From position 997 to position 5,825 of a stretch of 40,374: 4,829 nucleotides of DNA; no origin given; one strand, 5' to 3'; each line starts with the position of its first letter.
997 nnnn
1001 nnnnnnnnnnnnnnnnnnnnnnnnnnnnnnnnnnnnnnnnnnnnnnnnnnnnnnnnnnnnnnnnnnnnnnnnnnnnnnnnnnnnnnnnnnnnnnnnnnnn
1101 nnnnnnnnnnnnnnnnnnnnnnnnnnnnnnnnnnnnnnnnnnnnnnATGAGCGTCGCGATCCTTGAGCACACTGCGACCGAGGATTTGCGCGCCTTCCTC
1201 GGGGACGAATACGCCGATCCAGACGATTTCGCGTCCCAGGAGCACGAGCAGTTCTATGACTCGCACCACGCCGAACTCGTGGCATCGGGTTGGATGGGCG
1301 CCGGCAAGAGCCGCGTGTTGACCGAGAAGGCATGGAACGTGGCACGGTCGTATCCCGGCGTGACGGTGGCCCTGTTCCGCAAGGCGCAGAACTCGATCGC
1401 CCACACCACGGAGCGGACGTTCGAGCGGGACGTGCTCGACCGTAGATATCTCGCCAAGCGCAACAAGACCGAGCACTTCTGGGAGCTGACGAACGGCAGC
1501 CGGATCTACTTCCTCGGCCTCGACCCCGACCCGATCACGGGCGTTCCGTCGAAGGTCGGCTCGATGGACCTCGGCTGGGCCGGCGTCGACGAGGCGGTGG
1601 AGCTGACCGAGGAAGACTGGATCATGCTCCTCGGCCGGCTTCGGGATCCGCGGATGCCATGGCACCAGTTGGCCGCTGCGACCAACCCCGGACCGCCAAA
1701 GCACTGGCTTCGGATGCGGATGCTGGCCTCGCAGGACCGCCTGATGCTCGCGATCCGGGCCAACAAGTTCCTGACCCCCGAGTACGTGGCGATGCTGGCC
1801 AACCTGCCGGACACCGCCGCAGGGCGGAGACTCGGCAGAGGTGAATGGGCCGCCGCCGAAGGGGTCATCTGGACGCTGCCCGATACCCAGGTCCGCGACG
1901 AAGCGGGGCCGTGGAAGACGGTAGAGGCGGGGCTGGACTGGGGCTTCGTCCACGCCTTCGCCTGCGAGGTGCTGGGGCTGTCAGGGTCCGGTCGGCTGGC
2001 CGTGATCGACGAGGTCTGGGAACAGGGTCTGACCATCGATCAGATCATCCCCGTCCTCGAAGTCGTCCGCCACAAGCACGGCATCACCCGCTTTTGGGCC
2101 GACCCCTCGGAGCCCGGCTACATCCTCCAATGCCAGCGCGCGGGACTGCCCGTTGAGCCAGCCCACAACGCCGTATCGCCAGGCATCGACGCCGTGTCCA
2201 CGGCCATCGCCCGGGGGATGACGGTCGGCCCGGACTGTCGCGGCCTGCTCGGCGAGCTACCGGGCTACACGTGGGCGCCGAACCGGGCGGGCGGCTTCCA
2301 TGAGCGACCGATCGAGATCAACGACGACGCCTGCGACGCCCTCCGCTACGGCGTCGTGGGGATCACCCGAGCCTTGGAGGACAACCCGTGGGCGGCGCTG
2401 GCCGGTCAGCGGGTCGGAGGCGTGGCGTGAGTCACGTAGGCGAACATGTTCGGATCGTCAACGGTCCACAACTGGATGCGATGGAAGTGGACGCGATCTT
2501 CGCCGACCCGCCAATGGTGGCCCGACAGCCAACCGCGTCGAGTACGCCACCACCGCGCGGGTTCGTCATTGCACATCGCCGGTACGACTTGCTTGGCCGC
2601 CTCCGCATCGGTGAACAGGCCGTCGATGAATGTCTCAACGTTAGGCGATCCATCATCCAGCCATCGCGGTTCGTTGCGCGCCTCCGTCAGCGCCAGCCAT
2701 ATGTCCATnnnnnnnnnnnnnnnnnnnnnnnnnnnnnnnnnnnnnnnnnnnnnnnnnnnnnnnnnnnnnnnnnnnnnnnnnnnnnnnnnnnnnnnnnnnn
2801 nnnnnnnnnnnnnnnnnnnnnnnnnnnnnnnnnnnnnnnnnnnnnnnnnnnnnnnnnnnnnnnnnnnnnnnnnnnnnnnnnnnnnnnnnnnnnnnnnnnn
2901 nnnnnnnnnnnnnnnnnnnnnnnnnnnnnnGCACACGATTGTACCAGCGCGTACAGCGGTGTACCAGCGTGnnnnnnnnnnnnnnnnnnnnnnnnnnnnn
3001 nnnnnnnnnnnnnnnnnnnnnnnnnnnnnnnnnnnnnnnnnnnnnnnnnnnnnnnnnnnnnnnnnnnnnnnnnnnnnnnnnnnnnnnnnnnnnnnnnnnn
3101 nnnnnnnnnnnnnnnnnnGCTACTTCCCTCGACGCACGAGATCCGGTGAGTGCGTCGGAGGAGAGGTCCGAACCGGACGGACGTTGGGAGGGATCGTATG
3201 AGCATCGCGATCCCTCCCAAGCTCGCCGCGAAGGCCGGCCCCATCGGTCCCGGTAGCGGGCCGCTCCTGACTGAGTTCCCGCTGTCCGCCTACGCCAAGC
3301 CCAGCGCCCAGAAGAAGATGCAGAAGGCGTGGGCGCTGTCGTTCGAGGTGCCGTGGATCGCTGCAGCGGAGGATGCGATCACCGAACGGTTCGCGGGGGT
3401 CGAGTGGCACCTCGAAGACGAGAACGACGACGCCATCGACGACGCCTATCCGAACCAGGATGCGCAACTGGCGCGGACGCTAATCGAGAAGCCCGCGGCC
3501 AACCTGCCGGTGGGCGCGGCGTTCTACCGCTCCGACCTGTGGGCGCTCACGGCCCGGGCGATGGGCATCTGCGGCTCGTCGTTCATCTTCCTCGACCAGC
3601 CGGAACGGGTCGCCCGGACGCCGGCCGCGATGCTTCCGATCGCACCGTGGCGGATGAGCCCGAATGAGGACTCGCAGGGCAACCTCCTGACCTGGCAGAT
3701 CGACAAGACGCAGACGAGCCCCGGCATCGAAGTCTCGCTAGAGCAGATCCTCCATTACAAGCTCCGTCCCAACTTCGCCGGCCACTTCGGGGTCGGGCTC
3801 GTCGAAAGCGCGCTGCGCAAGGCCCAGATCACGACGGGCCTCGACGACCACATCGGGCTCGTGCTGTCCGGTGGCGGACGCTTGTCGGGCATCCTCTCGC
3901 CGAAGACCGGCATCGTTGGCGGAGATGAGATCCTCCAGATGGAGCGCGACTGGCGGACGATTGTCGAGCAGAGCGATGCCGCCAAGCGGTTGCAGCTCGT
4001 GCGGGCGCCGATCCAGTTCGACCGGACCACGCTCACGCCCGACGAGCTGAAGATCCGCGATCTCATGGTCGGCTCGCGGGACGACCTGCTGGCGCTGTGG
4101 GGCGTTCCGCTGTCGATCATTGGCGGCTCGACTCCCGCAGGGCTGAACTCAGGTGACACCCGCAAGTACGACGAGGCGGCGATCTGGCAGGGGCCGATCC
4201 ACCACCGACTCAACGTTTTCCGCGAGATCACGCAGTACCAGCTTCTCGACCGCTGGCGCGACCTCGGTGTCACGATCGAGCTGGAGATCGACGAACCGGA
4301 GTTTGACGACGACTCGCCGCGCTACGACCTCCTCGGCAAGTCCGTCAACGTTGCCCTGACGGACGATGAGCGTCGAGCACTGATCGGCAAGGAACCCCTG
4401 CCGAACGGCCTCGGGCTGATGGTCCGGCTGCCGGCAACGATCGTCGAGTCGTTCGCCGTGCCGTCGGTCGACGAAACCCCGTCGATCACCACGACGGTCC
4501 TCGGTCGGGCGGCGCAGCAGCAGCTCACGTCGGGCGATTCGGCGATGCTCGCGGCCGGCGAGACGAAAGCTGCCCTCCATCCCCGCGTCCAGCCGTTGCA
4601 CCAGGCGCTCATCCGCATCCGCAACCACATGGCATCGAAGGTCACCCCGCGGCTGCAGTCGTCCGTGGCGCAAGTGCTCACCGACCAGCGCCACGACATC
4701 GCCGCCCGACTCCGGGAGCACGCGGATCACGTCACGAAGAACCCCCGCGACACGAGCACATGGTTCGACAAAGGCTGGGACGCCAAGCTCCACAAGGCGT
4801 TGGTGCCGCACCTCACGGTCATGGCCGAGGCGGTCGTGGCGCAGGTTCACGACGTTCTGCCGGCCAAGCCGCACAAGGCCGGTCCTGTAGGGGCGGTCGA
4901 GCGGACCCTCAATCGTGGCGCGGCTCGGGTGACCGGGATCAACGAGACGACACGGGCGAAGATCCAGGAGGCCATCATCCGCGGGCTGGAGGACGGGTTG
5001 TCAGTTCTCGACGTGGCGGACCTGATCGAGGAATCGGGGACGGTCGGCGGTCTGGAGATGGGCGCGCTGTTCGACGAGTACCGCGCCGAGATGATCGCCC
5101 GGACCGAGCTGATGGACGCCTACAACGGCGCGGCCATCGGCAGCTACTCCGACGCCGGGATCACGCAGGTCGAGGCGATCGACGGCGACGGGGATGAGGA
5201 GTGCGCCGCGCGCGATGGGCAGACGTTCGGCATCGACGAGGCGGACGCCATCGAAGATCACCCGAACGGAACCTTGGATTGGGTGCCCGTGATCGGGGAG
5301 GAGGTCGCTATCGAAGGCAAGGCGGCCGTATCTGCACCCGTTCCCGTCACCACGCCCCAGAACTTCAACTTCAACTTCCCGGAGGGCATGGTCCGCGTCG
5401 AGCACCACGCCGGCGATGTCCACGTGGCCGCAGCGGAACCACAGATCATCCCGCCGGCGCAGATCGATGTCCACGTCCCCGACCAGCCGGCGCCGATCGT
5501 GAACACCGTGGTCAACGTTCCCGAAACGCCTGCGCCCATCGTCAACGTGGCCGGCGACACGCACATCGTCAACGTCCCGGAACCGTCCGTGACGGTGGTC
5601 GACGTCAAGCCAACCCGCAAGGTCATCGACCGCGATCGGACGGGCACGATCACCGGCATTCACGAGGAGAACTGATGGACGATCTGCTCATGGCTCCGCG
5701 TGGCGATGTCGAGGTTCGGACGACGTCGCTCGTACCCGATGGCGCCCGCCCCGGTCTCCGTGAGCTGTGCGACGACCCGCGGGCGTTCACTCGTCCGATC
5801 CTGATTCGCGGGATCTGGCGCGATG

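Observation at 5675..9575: Four-gene insertion between portal-MuF and the prohead protease, where head modules are normally contiguous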

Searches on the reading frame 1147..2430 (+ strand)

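Call 16: search_protein_families(library=pfam, proteins=[window:1147-2430:+], max_evalue=0.01)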
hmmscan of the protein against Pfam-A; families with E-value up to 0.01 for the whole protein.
window:1147-2430:+ (427 aa): 2 families
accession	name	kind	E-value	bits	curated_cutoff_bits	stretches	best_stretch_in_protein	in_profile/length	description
PF04466.19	Terminase_3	-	2.1e-09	37.6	23.2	1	45-195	6-151/201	Phage terminase large subunit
PF03237.21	Terminase_6N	-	0.00022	21.4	22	1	52-246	8-212/215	Terminase large subunit, T4likevirus-type, N-terminal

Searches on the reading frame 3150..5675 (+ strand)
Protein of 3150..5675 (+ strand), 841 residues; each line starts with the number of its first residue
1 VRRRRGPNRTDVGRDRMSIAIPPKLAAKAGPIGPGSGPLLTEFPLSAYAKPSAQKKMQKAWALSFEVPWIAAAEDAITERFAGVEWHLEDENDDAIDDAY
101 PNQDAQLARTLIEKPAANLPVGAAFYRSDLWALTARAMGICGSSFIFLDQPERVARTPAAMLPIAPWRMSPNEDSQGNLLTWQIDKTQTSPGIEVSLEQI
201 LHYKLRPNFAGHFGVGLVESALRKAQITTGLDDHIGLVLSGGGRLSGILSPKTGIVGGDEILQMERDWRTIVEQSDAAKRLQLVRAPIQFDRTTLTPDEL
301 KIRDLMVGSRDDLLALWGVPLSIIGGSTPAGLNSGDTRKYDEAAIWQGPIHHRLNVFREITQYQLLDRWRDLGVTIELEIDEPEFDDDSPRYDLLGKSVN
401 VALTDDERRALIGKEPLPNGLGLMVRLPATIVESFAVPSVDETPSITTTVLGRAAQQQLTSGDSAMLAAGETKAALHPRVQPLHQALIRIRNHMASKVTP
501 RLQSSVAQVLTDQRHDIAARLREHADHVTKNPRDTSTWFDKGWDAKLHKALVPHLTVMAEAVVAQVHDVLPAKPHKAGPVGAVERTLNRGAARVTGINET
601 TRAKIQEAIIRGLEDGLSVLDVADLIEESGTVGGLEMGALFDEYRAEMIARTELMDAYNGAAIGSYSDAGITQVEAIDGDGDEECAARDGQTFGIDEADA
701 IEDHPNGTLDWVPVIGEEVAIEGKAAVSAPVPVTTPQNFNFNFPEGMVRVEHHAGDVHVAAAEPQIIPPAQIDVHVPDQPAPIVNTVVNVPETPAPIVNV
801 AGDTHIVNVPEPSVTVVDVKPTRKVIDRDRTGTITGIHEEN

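Call 5: search_protein_families(library=pfam, proteins=[window:3150-5675:+], max_evalue=0.1)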
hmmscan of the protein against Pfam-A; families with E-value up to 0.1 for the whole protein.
window:3150-5675:+ (841 aa): 2 families
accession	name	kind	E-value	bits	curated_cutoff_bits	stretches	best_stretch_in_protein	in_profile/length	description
PF04860.17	Phage_portal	-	2.6e-20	73.3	39.1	1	70-412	3-320/321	Phage portal protein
PF04233.19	Phage_Mu_F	-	6.2e-07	30.6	29.6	1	604-706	2-102/112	Phage Mu protein F like protein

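Call 6: search_protein_families(library=phrogs, proteins=[window:3150-5675:+], max_evalue=0.1)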
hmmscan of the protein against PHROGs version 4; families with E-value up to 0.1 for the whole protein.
window:3150-5675:+ (841 aa): 13 families
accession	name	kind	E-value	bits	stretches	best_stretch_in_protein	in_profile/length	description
phrog_2662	-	head and packaging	5.6e-38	132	1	58-697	58-679/717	portal protein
phrog_12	-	head and packaging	5e-21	76.4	1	70-426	96-428/646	portal protein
phrog_19480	-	head and packaging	1.6e-13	50.8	1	586-714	615-736/737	head morphogenesis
phrog_2468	-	head and packaging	2.4e-10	41.4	1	588-669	135-208/303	head morphogenesis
phrog_595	-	head and packaging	1.3e-07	32.3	1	592-707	176-290/513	head maturation protease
phrog_115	-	head and packaging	6.2e-07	29.9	1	598-707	203-310/665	minor head protein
phrog_6577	-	unknown function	8.4e-07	28.6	1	594-719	108-234/1066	-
phrog_4728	-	head and packaging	1.5e-05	24.9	1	597-699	180-279/591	head morphogenesis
phrog_3517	-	head and packaging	1.6e-05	25.4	1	643-669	232-258/371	head morphogenesis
phrog_758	-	head and packaging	0.0013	19.1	1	594-671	167-235/326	head morphogenesis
phrog_4611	-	head and packaging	0.013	14.8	1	644-698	190-244/710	minor head protein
phrog_21789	-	head and packaging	0.02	13.6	1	645-720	185-266/1195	virion structural protein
phrog_2841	-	head and packaging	0.049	13.6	1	603-700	197-288/525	minor head protein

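Call 105: search_dna_similar(query=window:3150-5672:+, collection=phages, mode=protein, max_rows=15, max_evalue=1e-10)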
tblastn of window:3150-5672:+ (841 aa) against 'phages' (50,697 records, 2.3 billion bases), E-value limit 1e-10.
Records with a match: 1; places in all: 1; records where one place covers at least 80% of the query: 0.
Best place of each record, by identity: <60% 1.
By first word of the organism name: Brevibacillus 1.
By host as written in the record: Brevibacillus laterosporus 1.
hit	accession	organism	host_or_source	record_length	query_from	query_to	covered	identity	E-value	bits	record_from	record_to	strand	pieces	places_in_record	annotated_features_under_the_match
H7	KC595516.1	Brevibacillus phage Emery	Brevibacillus laterosporus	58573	539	714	21%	32.1%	7e-11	72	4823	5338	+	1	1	hypothetical protein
